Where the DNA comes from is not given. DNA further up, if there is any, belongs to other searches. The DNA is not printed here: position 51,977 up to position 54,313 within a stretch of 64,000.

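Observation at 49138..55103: Pseudo-receiver::MetF::MetV-like three-domain fusion followed by a second metF, downstream of thyX and a cNMP-sensing hybrid histidine kinase with orphan CheY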

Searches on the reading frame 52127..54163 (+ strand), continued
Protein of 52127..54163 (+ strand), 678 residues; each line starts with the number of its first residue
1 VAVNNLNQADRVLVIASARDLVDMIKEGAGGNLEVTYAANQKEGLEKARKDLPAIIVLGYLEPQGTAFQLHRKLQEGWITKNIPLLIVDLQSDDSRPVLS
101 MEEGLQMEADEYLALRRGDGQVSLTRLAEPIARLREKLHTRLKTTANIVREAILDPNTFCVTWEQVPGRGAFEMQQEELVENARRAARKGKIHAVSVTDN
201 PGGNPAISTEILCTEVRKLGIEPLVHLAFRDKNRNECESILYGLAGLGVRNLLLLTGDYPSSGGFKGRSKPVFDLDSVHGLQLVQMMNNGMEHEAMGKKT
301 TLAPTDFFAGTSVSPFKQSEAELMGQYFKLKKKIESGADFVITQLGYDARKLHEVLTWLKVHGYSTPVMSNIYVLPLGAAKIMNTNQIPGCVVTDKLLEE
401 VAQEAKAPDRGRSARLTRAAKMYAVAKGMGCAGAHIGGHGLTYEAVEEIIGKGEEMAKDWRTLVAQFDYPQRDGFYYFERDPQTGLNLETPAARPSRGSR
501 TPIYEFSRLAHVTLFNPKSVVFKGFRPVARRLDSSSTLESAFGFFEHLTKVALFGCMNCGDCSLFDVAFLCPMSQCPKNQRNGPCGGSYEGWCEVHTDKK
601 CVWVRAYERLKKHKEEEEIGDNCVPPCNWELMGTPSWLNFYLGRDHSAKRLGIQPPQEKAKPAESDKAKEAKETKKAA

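Call 16: search_solved_structures(query=window:52127-54163:+, max_evalue=0.01, show_alignments=3)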
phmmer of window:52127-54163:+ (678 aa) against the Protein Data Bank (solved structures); distinct sequences matched with E-value up to 0.01: 13.
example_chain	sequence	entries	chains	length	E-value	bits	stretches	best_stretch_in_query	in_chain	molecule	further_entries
1v93_A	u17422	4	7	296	7.1e-08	34.5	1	195-435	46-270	5,10-Methylenetetrahydrofolate reductase | Methylenetetrahydrofolate reductase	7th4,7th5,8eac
3apt_A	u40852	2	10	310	7.7e-08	34.4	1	195-435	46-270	Methylenetetrahydrofolate reductase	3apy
6fnu_A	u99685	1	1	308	5.8e-06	28.2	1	179-353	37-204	Methylenetetrahydrofolate reductase 1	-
3t6k_A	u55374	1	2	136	1.2e-05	27.2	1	19-114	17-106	Response regulator receiver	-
6fcx_A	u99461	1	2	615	0.00056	21.6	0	328-374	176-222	Methylenetetrahydrofolate reductase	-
12aw_A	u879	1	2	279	0.00058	21.6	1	12-114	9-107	HYBRID TWO-COMPONENT SYSTEM PROTEIN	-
8qa4_A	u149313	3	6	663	0.00067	21.4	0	328-374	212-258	Methylenetetrahydrofolate reductase (NADPH)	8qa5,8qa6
8uy2_A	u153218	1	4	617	0.0041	18.8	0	329-394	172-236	Methylenetetrahydrofolate reductase-like protein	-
1kgs_A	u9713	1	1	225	0.0043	18.7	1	11-142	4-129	DNA BINDING RESPONSE REGULATOR D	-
8uy1_D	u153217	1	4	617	0.0044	18.7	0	329-394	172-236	Methylenetetrahydrofolate reductase-like protein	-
3nnn_A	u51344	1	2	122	0.0063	18.2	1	11-114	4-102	DNA BINDING RESPONSE REGULATOR D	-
1nxo_A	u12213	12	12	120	0.0064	18.1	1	11-114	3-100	DNA-binding response regulator | Response regulator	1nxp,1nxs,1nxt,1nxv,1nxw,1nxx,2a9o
6eb7_A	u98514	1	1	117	0.0072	18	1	11-114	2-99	DNA-binding response regulator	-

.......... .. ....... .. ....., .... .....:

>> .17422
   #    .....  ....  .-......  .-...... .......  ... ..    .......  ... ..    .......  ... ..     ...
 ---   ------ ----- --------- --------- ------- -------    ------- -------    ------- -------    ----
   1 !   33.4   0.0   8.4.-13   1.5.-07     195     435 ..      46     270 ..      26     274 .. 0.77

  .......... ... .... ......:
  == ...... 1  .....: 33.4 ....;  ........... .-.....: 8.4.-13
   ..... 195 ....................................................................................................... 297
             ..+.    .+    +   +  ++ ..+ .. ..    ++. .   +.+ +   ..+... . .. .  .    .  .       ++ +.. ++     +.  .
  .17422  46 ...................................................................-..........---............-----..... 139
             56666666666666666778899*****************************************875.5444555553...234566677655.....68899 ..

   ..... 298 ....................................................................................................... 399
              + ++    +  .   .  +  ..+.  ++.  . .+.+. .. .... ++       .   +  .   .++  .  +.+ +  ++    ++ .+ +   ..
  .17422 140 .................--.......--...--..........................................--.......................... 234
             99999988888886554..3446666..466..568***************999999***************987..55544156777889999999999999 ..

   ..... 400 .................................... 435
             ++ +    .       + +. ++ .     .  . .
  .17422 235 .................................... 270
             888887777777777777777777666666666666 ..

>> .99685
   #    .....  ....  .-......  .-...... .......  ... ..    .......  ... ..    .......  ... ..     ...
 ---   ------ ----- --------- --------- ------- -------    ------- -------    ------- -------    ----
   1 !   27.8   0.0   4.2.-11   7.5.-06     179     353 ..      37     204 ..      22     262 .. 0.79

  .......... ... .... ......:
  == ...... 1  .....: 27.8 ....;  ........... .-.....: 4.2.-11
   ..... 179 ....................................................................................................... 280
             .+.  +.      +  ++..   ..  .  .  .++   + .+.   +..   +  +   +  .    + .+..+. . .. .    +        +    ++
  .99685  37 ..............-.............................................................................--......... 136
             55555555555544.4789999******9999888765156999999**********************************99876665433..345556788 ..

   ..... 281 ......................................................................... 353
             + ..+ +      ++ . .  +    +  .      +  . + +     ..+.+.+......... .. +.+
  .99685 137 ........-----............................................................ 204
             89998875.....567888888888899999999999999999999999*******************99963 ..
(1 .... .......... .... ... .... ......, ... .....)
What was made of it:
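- Tried and rejected: No PDB sequence match to the C-terminal domain (call 16).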

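Call 21: find_related_loci(query=A2, collection=genome_contigs, flank=10000)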
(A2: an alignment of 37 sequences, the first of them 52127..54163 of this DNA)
Query A2 (678 aa) in genome_contigs; peptide patterns used: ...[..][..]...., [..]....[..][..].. (x = any residue, [..] = any of these).
600 stretches matched a pattern (row limit reached: there are more); 570 encode a relative of the query (tblastn E <= 1e-3); the best 80 are kept; 80 distinct loci.
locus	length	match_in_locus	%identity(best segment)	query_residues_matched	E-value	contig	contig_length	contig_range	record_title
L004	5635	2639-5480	87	3-674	0e+0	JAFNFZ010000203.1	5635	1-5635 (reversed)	MAG: Chloroflexota bacterium isolate bin_27 PROKKA_contig000203, whole genome shotgun sequence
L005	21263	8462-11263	83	1-674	0e+0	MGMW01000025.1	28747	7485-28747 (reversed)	MAG: Chloroflexi bacterium RBG_13_53_26 RBG_13_scaffold_1356, whole genome shotgun sequence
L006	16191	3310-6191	74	7-677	0e+0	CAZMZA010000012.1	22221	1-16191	MAG TPA_asm: uncultured Dehalococcoidales bacterium isolate SRP323688_co1_27 genome assembly, contig: NODE_3970_length_2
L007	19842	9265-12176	71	1-659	0e+0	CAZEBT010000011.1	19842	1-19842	MAG TPA_asm: uncultured Dehalococcoidales bacterium isolate binchicken_co100_414 genome assembly, contig: NODE_4193_leng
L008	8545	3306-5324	70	1-677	0e+0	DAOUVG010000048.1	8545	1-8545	MAG TPA_asm: Dehalococcoidales bacterium isolate CSMAG_843 CSMAG_843_k141_2012184_length_8545_cov_8.0000, whole genome s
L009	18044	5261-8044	70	7-666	0e+0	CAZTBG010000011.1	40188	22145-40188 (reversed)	MAG TPA_asm: uncultured Dehalococcoidales bacterium isolate SRP214966_co4_511 genome assembly, contig: NODE_613_length_4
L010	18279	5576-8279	70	8-653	0e+0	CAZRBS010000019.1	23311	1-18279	MAG TPA_asm: uncultured Dehalococcoidaceae bacterium isolate SRP141376_co1_241 genome assembly, contig: NODE_4775_length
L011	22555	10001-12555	67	6-678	0e+0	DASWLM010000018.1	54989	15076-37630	MAG TPA_asm: Dehalococcoidales bacterium isolate SMAG_U2948 k141_613621, whole genome shotgun sequence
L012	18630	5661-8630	65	7-656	0e+0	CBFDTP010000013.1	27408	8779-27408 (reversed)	MAG TPA_asm: uncultured Dehalococcoidia bacterium isolate SRR6823440_metabat2_48 genome assembly, contig: ERZ650341.756,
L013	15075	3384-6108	66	10-653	0e+0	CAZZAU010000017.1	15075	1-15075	MAG TPA_asm: uncultured Dehalococcoidaceae bacterium isolate SRP141376_co1_352 genome assembly, contig: NODE_7866_length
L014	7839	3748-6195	65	7-653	0e+0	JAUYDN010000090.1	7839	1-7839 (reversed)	MAG: Dehalococcoidia bacterium isolate C20_metabat.bin.39 C20_k141_622515, whole genome shotgun sequence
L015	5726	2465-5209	65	7-653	0e+0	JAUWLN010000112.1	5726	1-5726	MAG: Dehalococcoidia bacterium isolate CSMAG_2373 CSMAG_2373_k141_821749_length_5726_cov_7.9724, whole genome shotgun se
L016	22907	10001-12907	63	1-657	0e+0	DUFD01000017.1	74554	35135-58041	MAG TPA_asm: Dehalococcoidia bacterium isolate W589 Contig17, whole genome shotgun sequence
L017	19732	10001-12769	69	12-671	0e+0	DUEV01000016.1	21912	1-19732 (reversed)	MAG TPA_asm: Dehalococcoidia bacterium isolate W156 Contig16, whole genome shotgun sequence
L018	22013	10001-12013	59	3-676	0e+0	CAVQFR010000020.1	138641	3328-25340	MAG: uncultured delta proteobacterium isolate MFD05942.bin.3.282 genome assembly, contig: contig_30579, whole genome sho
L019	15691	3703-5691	60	3-665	0e+0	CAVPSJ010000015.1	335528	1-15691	MAG: uncultured delta proteobacterium isolate MFD10007.bin.2.36 genome assembly, contig: contig_6691, whole genome shotg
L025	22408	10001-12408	58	3-673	0e+0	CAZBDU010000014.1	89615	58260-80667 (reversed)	MAG TPA_asm: uncultured Spirochaetaceae bacterium isolate binchicken_co178_265 genome assembly, contig: NODE_525_length_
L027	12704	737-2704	57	4-659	0e+0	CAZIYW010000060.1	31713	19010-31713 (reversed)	MAG TPA_asm: uncultured Fibrobacterota bacterium isolate binchicken_co256_1030 genome assembly, contig: NODE_2205_length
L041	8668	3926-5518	62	144-671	0e+0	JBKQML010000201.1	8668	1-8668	MAG: Dehalococcoidales bacterium isolate LABRr1A1B1C__bin_136 LABRr1A1B1C_000000279616, whole genome shotgun sequence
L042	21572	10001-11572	62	137-659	0e+0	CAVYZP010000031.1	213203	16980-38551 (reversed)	MAG: uncultured Chloroflexia bacterium isolate MFD02138.bin.3.55 genome assembly, contig: contig_1546, whole genome shot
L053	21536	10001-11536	62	142-652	0e+0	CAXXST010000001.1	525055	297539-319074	MAG: Dehalococcoidales bacterium isolate c32daf8e-304c-4a6a-99c5-a63329d1368f genome assembly, contig: contig_1, whole g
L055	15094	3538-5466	50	12-655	0e+0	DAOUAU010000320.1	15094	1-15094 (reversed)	MAG TPA_asm: Dehalococcoidales bacterium isolate H66_684 k113_591966, whole genome shotgun sequence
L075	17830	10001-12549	66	6-659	0e+0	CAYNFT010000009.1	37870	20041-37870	MAG TPA_asm: uncultured Dehalococcoidales bacterium isolate binchicken_co89_477 genome assembly, contig: NODE_1476_lengt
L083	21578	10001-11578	56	147-676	0e+0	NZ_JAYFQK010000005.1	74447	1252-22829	MAG: Desulfitobacterium sp. isolate CA_182 c_CA_000000060703, whole genome shotgun sequence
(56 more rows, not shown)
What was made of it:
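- Tried and rejected: The nearest relatives are Chloroflexota MAGs (bin_27 at 87% identity, RBG_13_53_26 at 83%; call 21).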

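Call 26: predict_structure(alignment_id=A2)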
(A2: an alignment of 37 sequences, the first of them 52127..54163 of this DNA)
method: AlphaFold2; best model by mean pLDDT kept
length: 678 residues; sequences in the alignment: 37
mean_pLDDT: 74.6   pTM: 0.77
mean pLDDT of the five models: 74.6, 71.9, 71.6, 71.2, 70.0
residues with pLDDT >= 90: 163; 70-90: 302; 50-70: 103; < 50: 110
segments of 3 or more residues with pLDDT < 50: 1-8, 118-126, 169-171, 201-207, 257-275, 556-570, 572-598, 660-678
pLDDT, mean of each block of 10 residues (from residue 1): 34 87 80 84 88 86 88 81 82 68 76 64 49 76 78 93 73 60 77 80 49 77 80 71 84 63 27 57 85 67 84 80 81 90 85 95 95 89 68 84 94 95 96 91 91 96 91 82 94 79 72 81 90 89 80 52 43 42 38 40 71 78 58 77 78 71 39 41
secondary structure, 60 per line:
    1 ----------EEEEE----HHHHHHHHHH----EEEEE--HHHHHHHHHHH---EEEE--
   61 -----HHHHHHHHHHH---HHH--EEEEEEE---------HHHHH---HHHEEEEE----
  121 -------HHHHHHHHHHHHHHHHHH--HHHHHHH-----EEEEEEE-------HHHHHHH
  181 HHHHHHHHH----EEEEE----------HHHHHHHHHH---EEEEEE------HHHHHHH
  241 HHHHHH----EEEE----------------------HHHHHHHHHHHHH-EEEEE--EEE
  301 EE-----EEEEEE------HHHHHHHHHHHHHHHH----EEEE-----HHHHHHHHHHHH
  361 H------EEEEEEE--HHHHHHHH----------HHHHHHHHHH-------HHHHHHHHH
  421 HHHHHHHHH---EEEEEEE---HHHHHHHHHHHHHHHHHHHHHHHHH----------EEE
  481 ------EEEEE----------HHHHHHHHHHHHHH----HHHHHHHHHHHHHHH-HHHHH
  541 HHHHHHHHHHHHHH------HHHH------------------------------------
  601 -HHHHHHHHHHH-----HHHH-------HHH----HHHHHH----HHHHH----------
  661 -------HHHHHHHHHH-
elements in order (helices of 4 or more, strands of 3 or more residues): E11-15 H20-29 E34-38 H41-51 E55-58 H66-76 E85-91 H101-105 E112-116 H128-145 H148-154 E160-166 H174-189 E194-198 H209-218 E222-227 H234-246 E251-254 H277-289 E291-295 E298-302 E308-313 H320-335 E340-343 H349-361 E368-374 H377-384 H395-404 H412-429 E433-439 H443-467 E478-480 E487-491 H502-515 H520-534 H536-554 H561-564 H602-612 H618-621 H636-641 H646-650 H668-677
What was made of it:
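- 53447..53743 (+): Conserved helical linker region, residues about 441-539. No family match. Helices in the model (call 26).
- On MetV (PF12225 / MTHFR_C): The Cys-rich stretch has low model confidence, pLDDT below 50 at residues 556-598 (call 26).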

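Call 31: fold_search(model_id=the predicted structure, library=pdb)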
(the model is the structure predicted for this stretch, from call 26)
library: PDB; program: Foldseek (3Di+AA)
matches with E <= 10: 1682; with E <= 0.001: 173
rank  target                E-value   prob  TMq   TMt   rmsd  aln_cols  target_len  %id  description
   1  1v93                  8.3e-11  1.00  0.37  0.81   4.5       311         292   20  5,10-Methylenetetrahydrofolate Reductase from Thermus thermophilus HB8 (released 2004-02-03)
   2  8eac_A                1.2e-10  1.00  0.35  0.78   4.8       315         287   19  Thermus thermophilus methylenetetrahydrofolate reductase (released 2023-01-18)
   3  8uy1_C                1.9e-10  1.00  0.35  0.39  19.7       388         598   18  Methylenetetrahydrofolate reductase from Chaetomium thermophilum DSM 1495, Active (R) State (released 2024-06-19)
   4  8uy1_B                2.4e-10  1.00  0.32  0.37  19.7       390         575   16  Methylenetetrahydrofolate reductase from Chaetomium thermophilum DSM 1495, Active (R) State (released 2024-06-19)
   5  6fnu                  3.2e-10  1.00  0.35  0.74   5.0       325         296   20  Structure of S. cerevisiae Methylenetetrahydrofolate reductase 1, catalytic domain (released 2018-03-07)
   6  8uy1_D                3.6e-10  1.00  0.35  0.40  19.3       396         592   18  Methylenetetrahydrofolate reductase from Chaetomium thermophilum DSM 1495, Active (R) State (released 2024-06-19)
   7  8uy1_A                4.4e-10  1.00  0.34  0.38  16.2       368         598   18  Methylenetetrahydrofolate reductase from Chaetomium thermophilum DSM 1495, Active (R) State (released 2024-06-19)
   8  8eac_B                8.3e-10  1.00  0.35  0.81   4.6       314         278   18  Thermus thermophilus methylenetetrahydrofolate reductase (released 2023-01-18)
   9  7th5_B                1.1e-09  1.00  0.35  0.78   5.0       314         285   19  Thermus thermophilus methylenetetrahydrofolate reductase (released 2023-01-18)
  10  3apy_A                1.4e-09  1.00  0.37  0.81   4.7       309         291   20  Properties and crystal structure of methylenetetrahydrofolate reductase from Thermus thermophilus HB8 (released 2011-09-14)
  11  2fmn_B                2.5e-09  1.00  0.34  0.75   9.6       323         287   16  Ala177Val mutant of E. coli Methylenetetrahydrofolate Reductase complex with LY309887 (released 2006-04-25)
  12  1zrq_B                2.7e-09  1.00  0.34  0.74   9.6       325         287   16  Escherichia coli Methylenetetrahydrofolate Reductase (reduced) complexed with NADH, pH 6.0 (released 2005-08-09)
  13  6fcx_A                3.9e-09  1.00  0.32  0.36  20.6       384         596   16  Structure of human 5,10-methylenetetrahydrofolate reductase (MTHFR) (released 2018-05-16)
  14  1zrq_C                4.2e-09  1.00  0.34  0.81   4.5       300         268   16  Escherichia coli Methylenetetrahydrofolate Reductase (reduced) complexed with NADH, pH 6.0 (released 2005-08-09)
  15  1b5t_B                6.3e-09  1.00  0.35  0.79   4.3       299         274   17  ESCHERICHIA COLI METHYLENETETRAHYDROFOLATE REDUCTASE (released 1999-01-20)
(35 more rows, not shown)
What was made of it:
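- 52586..53446 (+): MTHFR (beta-alpha)8 barrel, residues about 154-440. It keeps the equivalents of E. coli Glu28, Thr59, His88, Asp120 and Gln183. Foldseek TM 0.81 to T. thermophilus MTHFR 1v93 (call 31).
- On MTHFR / MetF (PF02219): the barrel of the 678-aa protein: Foldseek TM 0.81 to 1v93 and 0.79-0.82 to E. coli MetF chains (call 31).
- Closest known: Eukaryotic MTHFR. Same: Structural matches include 6fcx, 8qa4-6 and 8uy1/2 (calls 16, 31).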

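Call 51: find_encoding_contigs(protein=P0051, flank=8000, max_places=2)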
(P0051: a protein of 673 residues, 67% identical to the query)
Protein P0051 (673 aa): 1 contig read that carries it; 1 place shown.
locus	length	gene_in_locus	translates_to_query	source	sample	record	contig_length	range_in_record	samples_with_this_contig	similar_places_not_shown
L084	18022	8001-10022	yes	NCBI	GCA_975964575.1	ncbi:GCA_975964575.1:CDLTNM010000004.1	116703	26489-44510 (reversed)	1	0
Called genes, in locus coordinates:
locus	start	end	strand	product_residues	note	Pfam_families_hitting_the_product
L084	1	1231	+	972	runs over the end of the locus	PF04879:Molybdop_Fe4S4, PF00384:Molybdopterin, PF01568:Molydop_binding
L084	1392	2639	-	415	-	PF12679:ABC2_membrane_2, PF12698:ABC2_membrane_3, PF01061:ABC2_membrane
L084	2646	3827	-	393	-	PF12679:ABC2_membrane_2, PF12698:ABC2_membrane_3, PF01061:ABC2_membrane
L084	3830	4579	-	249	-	PF00005:ABC_tran, PF13304:AAA_21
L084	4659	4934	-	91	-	-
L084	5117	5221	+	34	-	-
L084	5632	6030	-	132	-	PF00072:Response_reg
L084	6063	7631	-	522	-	PF00027:cNMP_binding, PF00512:HisKA, PF02518:HATPase_c, PF00072:Response_reg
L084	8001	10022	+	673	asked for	PF02219:MTHFR, PF12225:DUF5981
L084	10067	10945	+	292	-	PF02219:MTHFR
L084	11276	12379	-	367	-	PF00005:ABC_tran, PF13304:AAA_21 (faint), PF17912:OB_MalK, PF08402:TOBE_2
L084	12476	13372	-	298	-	PF00528:BPD_transp_1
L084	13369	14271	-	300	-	PF00528:BPD_transp_1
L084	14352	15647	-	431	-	PF13416:SBP_bac_8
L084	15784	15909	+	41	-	-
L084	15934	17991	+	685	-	PF00009:GTP_EFTU, PF22042:EF-G_D2, PF03144:GTP_EFTU_D2, PF14492:EFG_III, PF03764:EFG_IV, PF00679:EFG_C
